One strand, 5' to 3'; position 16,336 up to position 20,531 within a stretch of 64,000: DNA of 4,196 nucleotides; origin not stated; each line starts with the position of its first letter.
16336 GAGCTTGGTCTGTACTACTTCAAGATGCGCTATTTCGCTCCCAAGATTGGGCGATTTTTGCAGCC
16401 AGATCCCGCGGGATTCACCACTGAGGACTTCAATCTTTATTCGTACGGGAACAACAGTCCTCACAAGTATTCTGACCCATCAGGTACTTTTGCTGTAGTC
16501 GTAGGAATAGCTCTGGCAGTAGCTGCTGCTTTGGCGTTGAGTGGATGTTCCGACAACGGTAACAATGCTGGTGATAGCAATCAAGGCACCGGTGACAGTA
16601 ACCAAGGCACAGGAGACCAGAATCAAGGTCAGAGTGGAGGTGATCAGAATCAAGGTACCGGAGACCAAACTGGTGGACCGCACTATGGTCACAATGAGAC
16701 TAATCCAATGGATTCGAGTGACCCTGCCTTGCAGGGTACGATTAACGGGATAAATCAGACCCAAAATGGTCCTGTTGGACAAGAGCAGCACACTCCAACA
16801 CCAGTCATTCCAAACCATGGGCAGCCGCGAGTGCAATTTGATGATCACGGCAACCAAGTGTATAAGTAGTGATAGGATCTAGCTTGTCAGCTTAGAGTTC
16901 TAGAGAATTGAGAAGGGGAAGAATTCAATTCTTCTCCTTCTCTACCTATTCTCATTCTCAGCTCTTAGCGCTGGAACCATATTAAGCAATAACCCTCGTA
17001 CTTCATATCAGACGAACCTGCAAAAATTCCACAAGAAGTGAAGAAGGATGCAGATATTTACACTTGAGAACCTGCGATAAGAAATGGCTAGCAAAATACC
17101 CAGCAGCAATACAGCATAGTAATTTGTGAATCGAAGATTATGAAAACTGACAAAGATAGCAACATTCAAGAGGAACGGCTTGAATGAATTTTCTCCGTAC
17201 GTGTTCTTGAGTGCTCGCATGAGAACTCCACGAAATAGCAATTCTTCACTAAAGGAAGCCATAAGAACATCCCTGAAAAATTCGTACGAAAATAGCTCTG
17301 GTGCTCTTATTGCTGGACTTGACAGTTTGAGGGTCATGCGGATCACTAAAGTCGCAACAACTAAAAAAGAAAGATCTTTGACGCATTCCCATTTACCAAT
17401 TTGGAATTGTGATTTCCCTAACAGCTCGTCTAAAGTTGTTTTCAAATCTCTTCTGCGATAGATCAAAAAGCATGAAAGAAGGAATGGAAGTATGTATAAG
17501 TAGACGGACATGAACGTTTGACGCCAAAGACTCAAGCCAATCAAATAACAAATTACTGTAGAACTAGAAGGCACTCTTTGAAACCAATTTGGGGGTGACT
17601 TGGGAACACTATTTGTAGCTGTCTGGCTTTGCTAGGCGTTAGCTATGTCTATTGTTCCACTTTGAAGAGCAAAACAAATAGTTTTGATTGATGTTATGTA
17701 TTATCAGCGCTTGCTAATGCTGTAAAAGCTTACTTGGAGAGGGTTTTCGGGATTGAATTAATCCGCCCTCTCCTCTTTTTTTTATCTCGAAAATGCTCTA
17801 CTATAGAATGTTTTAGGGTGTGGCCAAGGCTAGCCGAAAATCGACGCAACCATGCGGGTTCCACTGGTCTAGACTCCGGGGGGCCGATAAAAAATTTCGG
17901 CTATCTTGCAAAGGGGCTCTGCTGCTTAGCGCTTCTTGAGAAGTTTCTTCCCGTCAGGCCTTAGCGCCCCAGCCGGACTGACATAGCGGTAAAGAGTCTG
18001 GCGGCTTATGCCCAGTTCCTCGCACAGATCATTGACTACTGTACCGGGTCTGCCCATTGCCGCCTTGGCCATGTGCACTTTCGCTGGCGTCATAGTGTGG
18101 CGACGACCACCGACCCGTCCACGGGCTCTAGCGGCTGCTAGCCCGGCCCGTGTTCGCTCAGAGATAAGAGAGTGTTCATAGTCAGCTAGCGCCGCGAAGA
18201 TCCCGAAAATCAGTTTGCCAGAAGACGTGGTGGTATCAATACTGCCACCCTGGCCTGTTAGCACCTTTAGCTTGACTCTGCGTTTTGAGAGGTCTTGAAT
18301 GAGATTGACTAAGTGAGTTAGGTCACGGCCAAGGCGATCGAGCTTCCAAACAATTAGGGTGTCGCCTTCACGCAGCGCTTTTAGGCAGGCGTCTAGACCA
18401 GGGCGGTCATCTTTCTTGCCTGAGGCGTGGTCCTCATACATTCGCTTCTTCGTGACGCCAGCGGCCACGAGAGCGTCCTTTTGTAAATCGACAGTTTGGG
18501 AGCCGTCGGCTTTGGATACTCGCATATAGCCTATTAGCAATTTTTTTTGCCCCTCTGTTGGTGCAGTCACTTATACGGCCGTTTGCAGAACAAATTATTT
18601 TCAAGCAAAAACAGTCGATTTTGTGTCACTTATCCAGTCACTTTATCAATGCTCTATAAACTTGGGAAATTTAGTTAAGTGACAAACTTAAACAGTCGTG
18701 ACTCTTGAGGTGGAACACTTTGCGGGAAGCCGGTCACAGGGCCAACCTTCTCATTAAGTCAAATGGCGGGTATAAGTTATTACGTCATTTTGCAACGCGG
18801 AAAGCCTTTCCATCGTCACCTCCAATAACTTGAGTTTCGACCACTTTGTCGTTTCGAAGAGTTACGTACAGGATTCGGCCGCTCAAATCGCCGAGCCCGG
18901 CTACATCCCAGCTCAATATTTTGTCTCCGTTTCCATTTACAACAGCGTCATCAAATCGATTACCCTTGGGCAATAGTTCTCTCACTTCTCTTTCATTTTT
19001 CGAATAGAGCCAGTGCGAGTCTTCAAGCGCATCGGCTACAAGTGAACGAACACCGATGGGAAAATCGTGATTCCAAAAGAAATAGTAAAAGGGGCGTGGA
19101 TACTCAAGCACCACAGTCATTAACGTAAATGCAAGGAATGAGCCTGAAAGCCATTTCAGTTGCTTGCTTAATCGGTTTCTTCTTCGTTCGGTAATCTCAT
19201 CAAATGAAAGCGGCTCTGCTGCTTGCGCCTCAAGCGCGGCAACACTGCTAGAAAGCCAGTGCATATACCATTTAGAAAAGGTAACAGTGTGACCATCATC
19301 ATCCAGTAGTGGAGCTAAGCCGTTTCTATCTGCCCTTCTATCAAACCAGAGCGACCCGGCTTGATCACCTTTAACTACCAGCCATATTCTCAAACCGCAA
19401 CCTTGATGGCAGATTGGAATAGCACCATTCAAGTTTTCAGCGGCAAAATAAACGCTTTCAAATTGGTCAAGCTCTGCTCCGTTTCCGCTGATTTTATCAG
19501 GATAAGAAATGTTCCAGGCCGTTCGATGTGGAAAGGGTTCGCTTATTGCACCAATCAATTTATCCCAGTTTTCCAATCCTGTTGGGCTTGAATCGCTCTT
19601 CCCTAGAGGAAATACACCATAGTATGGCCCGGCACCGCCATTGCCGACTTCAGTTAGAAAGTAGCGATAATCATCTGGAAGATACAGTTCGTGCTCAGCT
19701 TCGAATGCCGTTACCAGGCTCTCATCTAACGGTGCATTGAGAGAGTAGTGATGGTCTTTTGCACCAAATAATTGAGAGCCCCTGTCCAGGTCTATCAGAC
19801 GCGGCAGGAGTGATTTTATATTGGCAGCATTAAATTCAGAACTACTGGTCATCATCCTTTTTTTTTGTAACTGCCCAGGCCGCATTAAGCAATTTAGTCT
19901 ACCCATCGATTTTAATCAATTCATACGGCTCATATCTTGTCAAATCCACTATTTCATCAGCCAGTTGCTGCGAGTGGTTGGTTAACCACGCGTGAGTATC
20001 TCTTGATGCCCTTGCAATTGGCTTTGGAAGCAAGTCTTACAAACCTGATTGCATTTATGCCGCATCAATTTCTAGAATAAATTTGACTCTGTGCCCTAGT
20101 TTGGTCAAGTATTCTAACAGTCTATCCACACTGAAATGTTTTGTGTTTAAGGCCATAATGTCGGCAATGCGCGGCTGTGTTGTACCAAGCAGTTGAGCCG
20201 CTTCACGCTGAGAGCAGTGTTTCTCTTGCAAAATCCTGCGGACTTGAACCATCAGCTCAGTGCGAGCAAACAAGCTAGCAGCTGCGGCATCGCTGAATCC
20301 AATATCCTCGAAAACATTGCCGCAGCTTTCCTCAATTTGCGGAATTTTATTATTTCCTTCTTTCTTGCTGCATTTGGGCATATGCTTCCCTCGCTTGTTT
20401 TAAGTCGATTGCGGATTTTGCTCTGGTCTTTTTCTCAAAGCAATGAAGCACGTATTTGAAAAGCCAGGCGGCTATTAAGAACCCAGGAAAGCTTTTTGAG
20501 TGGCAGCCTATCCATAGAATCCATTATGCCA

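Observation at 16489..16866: RHS payload is a hydrophobic lipobox-like helix plus GDxNQGT repeats, not an enzyme-like toxin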

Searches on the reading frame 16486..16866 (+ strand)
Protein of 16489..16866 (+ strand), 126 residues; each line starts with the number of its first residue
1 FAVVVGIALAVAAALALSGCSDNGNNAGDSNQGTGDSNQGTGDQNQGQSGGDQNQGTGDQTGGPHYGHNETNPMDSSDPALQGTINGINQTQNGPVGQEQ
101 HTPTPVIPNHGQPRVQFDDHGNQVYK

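Call 6: search_protein_families(library=pfam, proteins=[window:16489-16866:+], max_evalue=0.01)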
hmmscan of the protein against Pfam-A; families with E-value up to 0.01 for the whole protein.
window:16489-16866:+ (126 aa): 1 family
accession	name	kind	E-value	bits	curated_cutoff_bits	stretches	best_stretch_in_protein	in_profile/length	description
PF11021.13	DUF2613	-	0.0061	17.1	22.1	0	2-26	9-33/55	Protein of unknown function (DUF2613)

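Call 7: find_homologous_proteins(query=window:16489-16866:+, max_evalue=0.01)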
Query window:16489-16866:+: 283 candidates shared short words with the query, none scored E <= 0.01.

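Call 8: search_protein_families(library=ncbifam, proteins=[window:16489-16866:+], max_evalue=0.01)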
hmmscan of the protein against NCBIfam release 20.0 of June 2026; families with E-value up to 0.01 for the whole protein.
window:16489-16866:+ (126 aa): 0 families

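Call 29: predict_structure(protein=window:16489-16866:+)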
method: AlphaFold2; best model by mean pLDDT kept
length: 126 residues; sequences in the alignment: 1
mean_pLDDT: 57.0   pTM: 0.17
mean pLDDT of the five models: 57.0, 56.1, 51.4, 50.8, 50.0
residues with pLDDT >= 90: 3; 70-90: 18; 50-70: 62; < 50: 43
segments of 3 or more residues with pLDDT < 50: 44-48, 50-53, 55-58, 61-63, 65-70, 74-76
pLDDT, mean of each block of 10 residues (from residue 1): 71 60 57 51 48 47 44 49 48 52 64 78 82
secondary structure, 60 per line:
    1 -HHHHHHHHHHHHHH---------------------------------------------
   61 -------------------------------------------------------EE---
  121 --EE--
elements in order: H2-15

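Call 30: search_protein_representatives(protein=window:16489-16866:+)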
Query: 126 residues. Proteins with E-value up to 0.001 (for the whole library): 0; up to 1e-10: 0; up to 1e-30: 0. The best 0 are listed.

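Call 54: search_protein_families(library=pfam, alignment_id=A2, max_evalue=0.001)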
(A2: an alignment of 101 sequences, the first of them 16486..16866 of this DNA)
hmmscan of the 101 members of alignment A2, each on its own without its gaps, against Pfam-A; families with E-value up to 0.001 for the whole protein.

A. member 1, window:16486-16866:+ (127 aa): 0 families

B. families by the number of members that match (of 101 scanned): 5 families
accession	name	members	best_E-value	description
PF14220.11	DUF4329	2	4.9e-14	Domain of unknown function (DUF4329)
PF14040.12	DNase_NucA_NucB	2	1.7e-10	Deoxyribonuclease NucA/NucB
PF07202.18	Tcp10_C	2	1.4e-09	T-complex protein 10 C-terminus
PF03330.24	DPBB_1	1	2.1e-23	Lytic transglycolase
PF22322.1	DUF6973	1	3.1e-07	Domain of unknown function (DUF6973)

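Call 61: search_solved_structures(query=window:16489-16866:+, max_evalue=10)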
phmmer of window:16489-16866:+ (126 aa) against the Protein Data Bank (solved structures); distinct sequences matched with E-value up to 10: 0.

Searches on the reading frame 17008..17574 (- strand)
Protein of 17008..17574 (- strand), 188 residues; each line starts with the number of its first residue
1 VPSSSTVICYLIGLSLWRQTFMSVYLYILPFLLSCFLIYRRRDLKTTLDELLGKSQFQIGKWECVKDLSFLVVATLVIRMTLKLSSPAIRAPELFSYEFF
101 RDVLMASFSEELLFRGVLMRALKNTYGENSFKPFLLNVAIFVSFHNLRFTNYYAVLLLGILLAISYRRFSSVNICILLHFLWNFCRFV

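Call 6: search_protein_families(library=pfam, proteins=[window:17008-17574:-], max_evalue=0.01)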
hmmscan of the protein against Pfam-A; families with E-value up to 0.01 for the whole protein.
window:17008-17574:- (188 aa): 1 family
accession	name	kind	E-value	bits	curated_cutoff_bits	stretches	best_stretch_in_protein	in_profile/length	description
PF02517.21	Rce1-like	-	2.1e-15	57.2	22.4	1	97-184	6-92/93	Type II CAAX prenyl endopeptidase Rce1-like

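Call 8: search_protein_families(library=ncbifam, proteins=[window:17008-17574:-], max_evalue=0.01)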
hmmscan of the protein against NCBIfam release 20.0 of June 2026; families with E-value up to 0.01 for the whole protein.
window:17008-17574:- (188 aa): 3 families
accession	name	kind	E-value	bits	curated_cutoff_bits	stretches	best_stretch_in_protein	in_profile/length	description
NF041647.1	ABC_perm_CPBP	equivalog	1.8e-08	33.7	435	1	107-185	554-629/636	ABC transporter permease subunit/CPBP intramembrane protease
NF033192.3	CPBP_JDVT_MrtJ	equivalog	2.9e-07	31.1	75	1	103-186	5-95/98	JDVT-CTERM system glutamic-type intramembrane protease MrtJ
NF040589.1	CPBP_Synerg_MrtS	equivalog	0.00045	20.5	130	1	71-183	44-160/170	Synerg-CTERM system glutamic-type intramembrane protease MrtS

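Call 67: find_homologous_proteins(query=window:17011-17574:-, max_evalue=0.00001)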
Query window:17011-17574:- (188 aa): 1 proteins with E <= 0.00001 among 233 candidates.
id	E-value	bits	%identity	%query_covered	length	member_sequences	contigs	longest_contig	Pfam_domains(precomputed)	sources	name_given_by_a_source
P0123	2.0e-101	356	100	89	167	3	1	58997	PF02517.22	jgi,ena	jgi:membrane protease YdiL (CAAX protease family)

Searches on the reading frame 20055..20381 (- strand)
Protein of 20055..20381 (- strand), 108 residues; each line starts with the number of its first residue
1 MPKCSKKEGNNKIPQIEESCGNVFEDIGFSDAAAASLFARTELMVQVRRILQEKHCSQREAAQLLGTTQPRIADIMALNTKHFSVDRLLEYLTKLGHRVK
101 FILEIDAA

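Call 6: search_protein_families(library=pfam, proteins=[window:20055-20381:-], max_evalue=0.01)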
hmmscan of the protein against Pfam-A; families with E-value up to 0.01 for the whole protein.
window:20055-20381:- (108 aa): 4 families
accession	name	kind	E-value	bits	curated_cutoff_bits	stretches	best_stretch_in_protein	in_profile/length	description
PF13744.12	HTH_37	-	1.2e-17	63.9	27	1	23-100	1-76/80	Helix-turn-helix domain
PF01381.28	HTH_3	-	0.00049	20.5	23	1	47-96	1-49/55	Helix-turn-helix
PF17762.8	HTH_ParB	-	0.0038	17.8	22.6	1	47-90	12-55/102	ParB HTH domain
PF21694.2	DNA_pol3_delta_C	-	0.005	17.3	27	1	37-95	40-96/121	DNA polymerase III delta subunit, C-terminal domain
